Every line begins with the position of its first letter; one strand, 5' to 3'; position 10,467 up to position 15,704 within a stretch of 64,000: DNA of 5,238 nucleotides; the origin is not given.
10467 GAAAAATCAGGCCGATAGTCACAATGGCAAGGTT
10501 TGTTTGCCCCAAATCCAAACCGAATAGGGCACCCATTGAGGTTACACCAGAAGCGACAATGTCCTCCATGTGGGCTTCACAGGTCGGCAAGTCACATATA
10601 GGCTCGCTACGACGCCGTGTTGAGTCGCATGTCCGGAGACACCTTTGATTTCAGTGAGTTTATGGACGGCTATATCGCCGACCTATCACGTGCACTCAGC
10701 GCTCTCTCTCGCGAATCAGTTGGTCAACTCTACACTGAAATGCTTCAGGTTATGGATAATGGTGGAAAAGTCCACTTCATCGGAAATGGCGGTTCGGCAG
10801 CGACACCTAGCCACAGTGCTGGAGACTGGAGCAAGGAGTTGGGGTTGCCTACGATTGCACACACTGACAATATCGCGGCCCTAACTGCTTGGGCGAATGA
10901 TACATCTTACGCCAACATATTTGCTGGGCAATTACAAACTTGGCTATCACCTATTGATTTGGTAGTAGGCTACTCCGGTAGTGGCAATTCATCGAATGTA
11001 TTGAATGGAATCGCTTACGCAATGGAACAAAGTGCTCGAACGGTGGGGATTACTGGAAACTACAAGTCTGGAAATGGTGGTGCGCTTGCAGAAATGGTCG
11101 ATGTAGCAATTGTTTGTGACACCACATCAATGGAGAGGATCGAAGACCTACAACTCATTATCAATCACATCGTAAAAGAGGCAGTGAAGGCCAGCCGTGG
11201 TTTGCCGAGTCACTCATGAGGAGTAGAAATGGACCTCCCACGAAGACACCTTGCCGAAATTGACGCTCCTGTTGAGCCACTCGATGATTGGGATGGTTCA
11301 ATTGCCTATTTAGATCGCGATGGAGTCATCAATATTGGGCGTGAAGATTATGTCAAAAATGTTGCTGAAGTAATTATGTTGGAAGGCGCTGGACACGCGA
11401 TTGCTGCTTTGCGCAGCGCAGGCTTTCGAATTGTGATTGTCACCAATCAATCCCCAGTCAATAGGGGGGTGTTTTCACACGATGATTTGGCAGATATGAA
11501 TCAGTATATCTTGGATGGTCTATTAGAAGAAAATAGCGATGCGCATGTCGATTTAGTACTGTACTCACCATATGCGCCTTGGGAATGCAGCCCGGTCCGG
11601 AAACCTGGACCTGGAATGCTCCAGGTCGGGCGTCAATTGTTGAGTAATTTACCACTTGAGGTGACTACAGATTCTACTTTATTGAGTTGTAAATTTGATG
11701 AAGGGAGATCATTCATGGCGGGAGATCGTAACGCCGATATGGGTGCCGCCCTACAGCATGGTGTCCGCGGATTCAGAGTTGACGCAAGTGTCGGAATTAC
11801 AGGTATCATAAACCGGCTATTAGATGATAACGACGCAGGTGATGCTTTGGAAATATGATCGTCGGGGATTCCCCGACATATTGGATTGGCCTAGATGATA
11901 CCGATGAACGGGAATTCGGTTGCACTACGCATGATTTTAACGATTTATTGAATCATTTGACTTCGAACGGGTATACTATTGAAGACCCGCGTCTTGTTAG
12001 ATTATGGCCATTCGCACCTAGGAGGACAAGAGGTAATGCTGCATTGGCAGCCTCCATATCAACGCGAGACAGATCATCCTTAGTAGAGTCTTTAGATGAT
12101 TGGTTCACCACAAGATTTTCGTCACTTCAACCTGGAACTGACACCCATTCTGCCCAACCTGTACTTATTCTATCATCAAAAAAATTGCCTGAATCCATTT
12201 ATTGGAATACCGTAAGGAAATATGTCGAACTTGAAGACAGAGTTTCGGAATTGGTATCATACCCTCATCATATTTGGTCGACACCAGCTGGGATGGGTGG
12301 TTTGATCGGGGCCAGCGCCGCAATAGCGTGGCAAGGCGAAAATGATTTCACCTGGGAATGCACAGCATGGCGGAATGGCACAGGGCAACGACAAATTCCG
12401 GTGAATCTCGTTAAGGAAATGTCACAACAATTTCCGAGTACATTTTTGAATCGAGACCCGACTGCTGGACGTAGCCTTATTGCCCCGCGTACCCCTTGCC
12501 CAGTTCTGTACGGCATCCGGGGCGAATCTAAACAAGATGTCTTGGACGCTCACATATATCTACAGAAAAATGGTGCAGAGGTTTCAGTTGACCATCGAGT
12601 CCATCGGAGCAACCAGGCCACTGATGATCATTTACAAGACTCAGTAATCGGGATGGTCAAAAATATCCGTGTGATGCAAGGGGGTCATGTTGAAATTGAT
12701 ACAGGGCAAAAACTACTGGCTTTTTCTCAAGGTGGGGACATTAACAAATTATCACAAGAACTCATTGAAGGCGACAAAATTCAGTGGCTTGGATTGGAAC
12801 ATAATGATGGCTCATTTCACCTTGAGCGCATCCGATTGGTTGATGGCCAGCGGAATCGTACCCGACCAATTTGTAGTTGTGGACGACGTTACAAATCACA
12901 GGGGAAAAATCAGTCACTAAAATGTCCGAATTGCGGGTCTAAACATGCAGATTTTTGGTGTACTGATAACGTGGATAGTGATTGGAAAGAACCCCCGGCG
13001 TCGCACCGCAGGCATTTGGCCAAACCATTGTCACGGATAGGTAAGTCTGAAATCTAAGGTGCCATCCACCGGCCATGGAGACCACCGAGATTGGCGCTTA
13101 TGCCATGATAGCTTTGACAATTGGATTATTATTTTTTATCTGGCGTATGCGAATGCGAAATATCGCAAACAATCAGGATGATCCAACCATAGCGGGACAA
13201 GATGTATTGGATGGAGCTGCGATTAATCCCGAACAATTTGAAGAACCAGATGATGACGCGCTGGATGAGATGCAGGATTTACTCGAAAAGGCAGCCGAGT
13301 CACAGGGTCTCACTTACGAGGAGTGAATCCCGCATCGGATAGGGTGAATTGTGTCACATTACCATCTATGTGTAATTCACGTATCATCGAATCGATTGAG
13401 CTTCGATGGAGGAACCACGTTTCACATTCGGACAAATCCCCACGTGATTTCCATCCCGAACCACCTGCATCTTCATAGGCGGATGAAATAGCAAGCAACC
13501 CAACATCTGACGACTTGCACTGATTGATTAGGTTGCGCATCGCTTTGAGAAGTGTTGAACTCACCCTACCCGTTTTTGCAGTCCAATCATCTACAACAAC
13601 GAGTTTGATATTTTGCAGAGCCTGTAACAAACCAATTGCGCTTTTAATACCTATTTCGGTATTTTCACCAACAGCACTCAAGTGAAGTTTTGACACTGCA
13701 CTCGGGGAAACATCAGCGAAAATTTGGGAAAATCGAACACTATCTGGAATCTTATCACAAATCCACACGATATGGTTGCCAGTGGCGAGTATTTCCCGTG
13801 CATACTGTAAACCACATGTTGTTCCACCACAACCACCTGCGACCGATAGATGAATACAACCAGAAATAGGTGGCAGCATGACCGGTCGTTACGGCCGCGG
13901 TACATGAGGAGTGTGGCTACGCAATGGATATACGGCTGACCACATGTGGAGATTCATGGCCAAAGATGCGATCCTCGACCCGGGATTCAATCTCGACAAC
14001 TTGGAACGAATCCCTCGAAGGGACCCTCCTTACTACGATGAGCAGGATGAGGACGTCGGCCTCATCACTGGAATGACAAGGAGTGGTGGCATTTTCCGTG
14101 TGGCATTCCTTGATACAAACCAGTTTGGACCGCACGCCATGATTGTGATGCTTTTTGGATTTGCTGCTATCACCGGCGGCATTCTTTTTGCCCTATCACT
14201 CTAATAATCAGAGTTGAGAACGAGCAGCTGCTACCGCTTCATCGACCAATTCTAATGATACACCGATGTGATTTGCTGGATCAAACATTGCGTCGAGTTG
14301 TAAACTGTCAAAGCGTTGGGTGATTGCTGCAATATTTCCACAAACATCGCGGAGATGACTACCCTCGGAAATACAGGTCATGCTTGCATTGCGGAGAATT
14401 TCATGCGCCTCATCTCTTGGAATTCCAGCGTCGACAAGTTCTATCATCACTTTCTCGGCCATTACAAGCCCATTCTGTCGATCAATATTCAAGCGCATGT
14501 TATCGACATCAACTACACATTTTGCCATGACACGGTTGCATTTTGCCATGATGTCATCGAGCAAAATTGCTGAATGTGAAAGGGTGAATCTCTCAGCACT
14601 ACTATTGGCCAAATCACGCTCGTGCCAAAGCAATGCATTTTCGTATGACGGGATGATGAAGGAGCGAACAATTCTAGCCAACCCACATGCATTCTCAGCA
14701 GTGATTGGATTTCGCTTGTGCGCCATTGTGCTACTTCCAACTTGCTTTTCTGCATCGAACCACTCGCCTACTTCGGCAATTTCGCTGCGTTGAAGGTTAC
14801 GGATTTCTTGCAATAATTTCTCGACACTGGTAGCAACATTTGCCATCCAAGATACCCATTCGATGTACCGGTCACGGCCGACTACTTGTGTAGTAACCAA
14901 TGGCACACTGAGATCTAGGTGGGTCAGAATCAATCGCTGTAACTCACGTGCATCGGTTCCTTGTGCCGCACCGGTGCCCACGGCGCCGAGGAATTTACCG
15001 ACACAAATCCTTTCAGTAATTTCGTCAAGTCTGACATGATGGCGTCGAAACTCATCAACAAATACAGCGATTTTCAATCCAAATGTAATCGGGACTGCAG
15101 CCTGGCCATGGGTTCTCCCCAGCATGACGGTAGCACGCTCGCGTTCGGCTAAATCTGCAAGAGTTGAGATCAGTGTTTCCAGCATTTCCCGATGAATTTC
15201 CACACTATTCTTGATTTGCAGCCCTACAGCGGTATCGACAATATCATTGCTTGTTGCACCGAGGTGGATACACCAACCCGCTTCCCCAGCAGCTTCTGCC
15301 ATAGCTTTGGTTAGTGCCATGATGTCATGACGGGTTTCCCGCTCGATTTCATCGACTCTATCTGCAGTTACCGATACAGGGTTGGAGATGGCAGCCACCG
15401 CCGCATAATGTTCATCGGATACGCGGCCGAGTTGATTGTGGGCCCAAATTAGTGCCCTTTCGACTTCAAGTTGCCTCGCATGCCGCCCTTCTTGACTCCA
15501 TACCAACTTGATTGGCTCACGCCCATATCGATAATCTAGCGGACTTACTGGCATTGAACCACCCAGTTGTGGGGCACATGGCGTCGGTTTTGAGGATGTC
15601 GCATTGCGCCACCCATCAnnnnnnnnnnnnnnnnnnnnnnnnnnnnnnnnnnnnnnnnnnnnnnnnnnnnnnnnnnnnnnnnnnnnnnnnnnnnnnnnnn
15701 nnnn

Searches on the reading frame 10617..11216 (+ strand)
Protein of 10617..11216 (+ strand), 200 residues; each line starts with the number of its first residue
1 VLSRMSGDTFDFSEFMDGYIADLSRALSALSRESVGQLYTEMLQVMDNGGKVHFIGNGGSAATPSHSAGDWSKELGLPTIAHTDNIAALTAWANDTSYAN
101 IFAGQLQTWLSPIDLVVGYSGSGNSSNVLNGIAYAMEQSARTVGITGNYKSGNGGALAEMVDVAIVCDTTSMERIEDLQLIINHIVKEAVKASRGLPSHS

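Call 69: search_protein_families(library=pfam, proteins=[window:10617-11216:+], max_evalue=0.0001)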
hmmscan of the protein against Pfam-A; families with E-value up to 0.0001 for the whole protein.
window:10617-11216:+ (200 aa): 1 family
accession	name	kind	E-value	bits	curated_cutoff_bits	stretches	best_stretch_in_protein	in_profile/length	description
PF13580.11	SIS_2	-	2.2e-11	44.4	27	1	20-147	6-138/138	SIS domain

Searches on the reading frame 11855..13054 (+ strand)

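Call 69: search_protein_families(library=pfam, proteins=[window:11855-13054:+], max_evalue=0.0001)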
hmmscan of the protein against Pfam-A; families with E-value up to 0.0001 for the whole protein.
window:11855-13054:+ (400 aa): 3 families
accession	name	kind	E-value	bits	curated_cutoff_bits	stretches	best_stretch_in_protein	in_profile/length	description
PF08489.16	TiaS_FLD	-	2.8e-22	79.5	21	1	149-259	3-116/116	TiaS FLD domain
PF22641.2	TiaS_TCKD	-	7e-16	59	27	1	10-133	1-144/156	TiaS TCKD domain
PF23783.1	Zn_ribbon_TiaS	-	1.1e-06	28.6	27.3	1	338-364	2-29/41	TiaS C-terminal zinc ribbon domain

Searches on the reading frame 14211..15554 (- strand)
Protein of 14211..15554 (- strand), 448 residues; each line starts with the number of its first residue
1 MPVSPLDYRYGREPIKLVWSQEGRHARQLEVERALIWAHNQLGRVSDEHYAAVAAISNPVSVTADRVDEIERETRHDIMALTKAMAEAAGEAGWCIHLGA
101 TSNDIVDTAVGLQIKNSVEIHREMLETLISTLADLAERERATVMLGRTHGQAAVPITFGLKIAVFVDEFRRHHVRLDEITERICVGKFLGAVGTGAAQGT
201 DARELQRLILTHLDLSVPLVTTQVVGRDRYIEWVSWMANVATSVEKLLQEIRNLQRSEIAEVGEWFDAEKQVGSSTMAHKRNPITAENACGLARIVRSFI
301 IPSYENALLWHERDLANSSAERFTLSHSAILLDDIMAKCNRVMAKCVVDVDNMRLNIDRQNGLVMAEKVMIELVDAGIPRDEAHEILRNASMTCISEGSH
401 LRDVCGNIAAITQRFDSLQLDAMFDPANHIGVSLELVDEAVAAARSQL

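Call 69: search_protein_families(library=pfam, proteins=[window:14211-15554:-], max_evalue=0.0001)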
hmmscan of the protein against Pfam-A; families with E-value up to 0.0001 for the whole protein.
window:14211-15554:- (448 aa): 2 families
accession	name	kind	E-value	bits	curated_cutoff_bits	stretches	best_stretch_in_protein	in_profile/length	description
PF00206.25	Lyase_1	-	2.2e-52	178.8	27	1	20-295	15-309/312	Lyase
PF10397.14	ADSL_C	-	5.1e-18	65.6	32.7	1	362-439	1-78/79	Adenylosuccinate lyase C-terminus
